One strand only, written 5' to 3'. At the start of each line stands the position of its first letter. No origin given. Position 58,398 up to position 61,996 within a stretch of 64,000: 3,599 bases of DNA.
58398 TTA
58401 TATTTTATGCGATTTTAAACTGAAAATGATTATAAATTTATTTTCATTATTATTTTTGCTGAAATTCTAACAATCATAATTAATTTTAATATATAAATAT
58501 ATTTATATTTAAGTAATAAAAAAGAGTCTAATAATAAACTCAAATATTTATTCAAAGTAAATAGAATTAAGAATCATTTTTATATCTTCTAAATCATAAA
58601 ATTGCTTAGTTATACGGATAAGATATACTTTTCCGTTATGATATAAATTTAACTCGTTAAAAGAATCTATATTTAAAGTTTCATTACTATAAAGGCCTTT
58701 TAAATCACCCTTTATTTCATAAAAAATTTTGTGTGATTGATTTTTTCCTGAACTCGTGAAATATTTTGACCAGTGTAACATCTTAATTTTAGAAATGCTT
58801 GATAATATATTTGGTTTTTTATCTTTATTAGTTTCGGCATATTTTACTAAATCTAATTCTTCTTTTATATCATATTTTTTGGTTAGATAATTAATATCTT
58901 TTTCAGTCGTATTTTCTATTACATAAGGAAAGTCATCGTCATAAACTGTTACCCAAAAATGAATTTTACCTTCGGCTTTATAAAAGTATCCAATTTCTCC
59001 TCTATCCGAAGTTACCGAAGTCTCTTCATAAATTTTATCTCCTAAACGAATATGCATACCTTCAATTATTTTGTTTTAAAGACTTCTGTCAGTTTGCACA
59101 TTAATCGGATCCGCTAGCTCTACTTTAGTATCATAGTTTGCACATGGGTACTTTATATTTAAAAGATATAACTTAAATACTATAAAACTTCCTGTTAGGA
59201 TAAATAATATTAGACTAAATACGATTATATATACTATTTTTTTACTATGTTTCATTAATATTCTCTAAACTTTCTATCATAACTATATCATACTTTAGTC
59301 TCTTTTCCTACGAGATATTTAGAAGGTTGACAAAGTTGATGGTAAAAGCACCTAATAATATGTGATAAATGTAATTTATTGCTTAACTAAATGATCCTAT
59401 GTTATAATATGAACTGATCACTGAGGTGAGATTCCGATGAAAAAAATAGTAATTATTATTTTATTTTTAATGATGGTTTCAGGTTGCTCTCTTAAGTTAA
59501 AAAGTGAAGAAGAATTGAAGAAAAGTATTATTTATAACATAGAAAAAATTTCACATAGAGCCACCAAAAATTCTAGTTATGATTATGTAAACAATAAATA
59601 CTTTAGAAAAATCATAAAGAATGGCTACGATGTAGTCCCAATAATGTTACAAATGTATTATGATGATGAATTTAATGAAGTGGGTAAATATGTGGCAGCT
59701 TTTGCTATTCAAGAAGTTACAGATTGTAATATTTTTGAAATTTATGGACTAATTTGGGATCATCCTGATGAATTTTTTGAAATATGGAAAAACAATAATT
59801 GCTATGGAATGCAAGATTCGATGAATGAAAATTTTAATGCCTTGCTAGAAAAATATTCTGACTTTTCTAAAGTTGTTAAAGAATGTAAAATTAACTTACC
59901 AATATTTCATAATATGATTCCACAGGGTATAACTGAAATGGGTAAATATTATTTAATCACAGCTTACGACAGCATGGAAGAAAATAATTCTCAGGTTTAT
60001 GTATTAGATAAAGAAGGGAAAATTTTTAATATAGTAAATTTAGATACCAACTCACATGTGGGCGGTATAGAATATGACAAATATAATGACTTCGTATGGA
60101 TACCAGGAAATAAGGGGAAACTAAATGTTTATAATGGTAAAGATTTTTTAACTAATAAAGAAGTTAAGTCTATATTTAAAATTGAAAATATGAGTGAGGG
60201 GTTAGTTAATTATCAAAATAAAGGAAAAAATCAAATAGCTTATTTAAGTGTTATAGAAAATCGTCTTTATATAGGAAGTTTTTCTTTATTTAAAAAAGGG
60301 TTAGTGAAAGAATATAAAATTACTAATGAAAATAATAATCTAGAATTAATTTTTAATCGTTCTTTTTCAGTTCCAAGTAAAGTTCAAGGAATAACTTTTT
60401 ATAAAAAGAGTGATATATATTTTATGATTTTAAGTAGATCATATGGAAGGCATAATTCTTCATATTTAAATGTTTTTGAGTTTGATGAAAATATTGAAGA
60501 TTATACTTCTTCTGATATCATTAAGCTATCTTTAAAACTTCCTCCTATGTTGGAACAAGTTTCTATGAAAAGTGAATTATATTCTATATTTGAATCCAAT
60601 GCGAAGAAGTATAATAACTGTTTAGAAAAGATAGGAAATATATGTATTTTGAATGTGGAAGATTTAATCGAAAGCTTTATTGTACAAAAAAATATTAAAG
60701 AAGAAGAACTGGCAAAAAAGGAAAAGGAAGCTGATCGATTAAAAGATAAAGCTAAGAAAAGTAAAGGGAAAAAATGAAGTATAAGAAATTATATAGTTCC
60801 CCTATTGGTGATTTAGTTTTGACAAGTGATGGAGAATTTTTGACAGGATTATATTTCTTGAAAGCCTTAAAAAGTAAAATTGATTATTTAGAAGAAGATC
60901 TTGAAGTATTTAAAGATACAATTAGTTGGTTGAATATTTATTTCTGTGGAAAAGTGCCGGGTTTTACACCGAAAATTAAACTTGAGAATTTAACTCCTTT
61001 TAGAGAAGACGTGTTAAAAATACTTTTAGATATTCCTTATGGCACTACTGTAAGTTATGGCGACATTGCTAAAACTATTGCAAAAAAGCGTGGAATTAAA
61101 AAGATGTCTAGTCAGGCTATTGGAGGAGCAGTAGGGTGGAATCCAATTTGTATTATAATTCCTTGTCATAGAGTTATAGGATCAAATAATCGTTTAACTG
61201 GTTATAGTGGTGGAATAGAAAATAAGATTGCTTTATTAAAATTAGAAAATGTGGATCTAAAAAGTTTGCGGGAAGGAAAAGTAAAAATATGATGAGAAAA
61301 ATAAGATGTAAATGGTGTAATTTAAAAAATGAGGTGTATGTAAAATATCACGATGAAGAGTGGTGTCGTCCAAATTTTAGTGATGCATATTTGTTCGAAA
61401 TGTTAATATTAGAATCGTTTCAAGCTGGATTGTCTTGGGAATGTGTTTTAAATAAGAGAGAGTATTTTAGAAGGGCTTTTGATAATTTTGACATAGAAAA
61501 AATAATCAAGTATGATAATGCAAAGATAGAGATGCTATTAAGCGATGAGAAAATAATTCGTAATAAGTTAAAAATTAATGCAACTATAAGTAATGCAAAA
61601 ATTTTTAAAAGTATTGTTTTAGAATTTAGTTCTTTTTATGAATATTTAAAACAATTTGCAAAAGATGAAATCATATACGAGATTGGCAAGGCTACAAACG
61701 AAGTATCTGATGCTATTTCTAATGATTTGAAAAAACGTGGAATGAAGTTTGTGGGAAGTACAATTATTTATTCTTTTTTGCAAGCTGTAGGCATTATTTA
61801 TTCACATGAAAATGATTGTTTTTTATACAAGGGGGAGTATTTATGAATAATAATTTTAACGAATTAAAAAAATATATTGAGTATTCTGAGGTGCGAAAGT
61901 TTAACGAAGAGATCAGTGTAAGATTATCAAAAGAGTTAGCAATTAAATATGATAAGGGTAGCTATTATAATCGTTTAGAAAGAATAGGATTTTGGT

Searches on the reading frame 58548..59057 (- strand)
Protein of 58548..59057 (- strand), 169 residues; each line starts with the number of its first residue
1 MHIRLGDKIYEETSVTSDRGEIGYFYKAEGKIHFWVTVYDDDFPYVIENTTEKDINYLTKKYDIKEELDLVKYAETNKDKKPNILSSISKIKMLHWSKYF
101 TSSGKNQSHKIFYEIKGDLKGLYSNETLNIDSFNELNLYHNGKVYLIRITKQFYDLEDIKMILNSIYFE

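Call 6: search_protein_families(library=pfam, proteins=[window:58548-59057:-], max_evalue=0.01)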
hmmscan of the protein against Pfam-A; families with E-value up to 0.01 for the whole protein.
window:58548-59057:- (169 aa): 0 families

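Call 17: search_protein_families(library=ncbifam, proteins=[window:58548-59057:-], max_evalue=0.01)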
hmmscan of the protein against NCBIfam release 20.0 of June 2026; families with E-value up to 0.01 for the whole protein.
window:58548-59057:- (169 aa): 0 families

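Call 18: search_protein_families(library=padloc, proteins=[window:58548-59057:-], max_evalue=0.01)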
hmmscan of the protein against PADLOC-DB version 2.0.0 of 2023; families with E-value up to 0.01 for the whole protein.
window:58548-59057:- (169 aa): 0 families

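Call 19: search_protein_families(library=phrogs, proteins=[window:58548-59057:-], max_evalue=0.01)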
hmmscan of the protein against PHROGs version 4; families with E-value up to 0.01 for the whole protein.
window:58548-59057:- (169 aa): 0 families

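Call 92: find_encoding_contigs(protein=window:58548-59057:-, flank=10000, max_places=10)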
Protein window:58548-59057:- (169 aa): 3 contigs read that carry it; 3 places shown.
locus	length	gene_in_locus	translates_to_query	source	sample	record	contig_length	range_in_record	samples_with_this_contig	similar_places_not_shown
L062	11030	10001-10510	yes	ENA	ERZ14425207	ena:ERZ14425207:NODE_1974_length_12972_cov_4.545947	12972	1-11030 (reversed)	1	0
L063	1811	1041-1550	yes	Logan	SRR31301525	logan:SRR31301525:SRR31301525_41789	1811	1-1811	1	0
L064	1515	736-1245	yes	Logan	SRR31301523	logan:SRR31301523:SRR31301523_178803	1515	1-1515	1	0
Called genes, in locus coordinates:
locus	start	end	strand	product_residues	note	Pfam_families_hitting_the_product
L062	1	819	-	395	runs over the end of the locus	PF22694:CtpB_N-like, PF00595:PDZ, PF13180:PDZ_2, PF17820:PDZ_6 (weak), PF03572:Peptidase_S41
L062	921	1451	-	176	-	-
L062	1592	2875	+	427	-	PF08486:SpoIID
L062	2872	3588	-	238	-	PF03418:Peptidase_A25, PF06866:DUF1256 (faint)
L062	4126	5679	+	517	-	PF01406:tRNA-synt_1e (faint), PF01921:tRNA-synt_1f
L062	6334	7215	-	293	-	-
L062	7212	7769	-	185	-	PF03352:Adenine_glyco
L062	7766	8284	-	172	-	PF02870:Methyltransf_1N (weak), PF01035:DNA_binding_1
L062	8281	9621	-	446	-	-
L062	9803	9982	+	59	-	-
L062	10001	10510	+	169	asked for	-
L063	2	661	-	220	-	?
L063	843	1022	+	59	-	-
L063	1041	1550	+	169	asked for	-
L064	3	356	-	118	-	?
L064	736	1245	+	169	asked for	-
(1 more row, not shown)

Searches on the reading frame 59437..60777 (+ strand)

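Call 6: search_protein_families(library=pfam, proteins=[window:59437-60777:+], max_evalue=0.01)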
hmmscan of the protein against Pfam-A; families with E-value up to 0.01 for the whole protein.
window:59437-60777:+ (446 aa): 1 family
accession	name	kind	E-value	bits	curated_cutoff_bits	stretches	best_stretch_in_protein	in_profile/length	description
PF06977.17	SdiA-regulated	-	0.0072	16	21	0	182-279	42-135/249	SdiA-regulated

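Call 17: search_protein_families(library=ncbifam, proteins=[window:59437-60777:+], max_evalue=0.01)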
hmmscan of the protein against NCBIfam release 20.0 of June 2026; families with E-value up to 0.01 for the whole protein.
window:59437-60777:+ (446 aa): 0 families

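Call 18: search_protein_families(library=padloc, proteins=[window:59437-60777:+], max_evalue=0.01)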
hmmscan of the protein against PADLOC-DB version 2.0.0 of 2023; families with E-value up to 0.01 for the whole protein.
window:59437-60777:+ (446 aa): 0 families

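Call 19: search_protein_families(library=phrogs, proteins=[window:59437-60777:+], max_evalue=0.01)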
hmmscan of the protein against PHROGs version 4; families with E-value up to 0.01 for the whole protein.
window:59437-60777:+ (446 aa): 0 families

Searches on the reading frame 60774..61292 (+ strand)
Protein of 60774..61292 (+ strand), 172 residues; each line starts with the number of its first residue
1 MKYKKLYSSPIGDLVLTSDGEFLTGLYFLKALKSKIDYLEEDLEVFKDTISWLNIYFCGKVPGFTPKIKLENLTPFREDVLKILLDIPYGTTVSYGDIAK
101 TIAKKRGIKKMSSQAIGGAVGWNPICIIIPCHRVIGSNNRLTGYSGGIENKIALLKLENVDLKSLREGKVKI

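Call 93: search_protein_families(library=pfam, proteins=[window:60774-61292:+], max_evalue=0.001)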
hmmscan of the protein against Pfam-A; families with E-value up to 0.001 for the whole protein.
window:60774-61292:+ (172 aa): 2 families
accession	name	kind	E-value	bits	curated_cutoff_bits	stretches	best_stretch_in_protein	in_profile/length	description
PF01035.26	DNA_binding_1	-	3.2e-28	97.8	27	1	75-160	1-81/81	6-O-methylguanine DNA methyltransferase, DNA binding domain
PF02870.21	Methyltransf_1N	-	1.1e-06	29.5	21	1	3-65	2-66/71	6-O-methylguanine DNA methyltransferase, ribonuclease-like domain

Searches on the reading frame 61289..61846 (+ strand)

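Call 93: search_protein_families(library=pfam, proteins=[window:61289-61846:+], max_evalue=0.001)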
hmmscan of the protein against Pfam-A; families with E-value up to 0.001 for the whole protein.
window:61289-61846:+ (185 aa): 1 family
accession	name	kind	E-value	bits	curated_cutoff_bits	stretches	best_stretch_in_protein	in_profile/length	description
PF03352.18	Adenine_glyco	-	4.5e-66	222.5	25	1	9-179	1-176/177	Methyladenine glycosylase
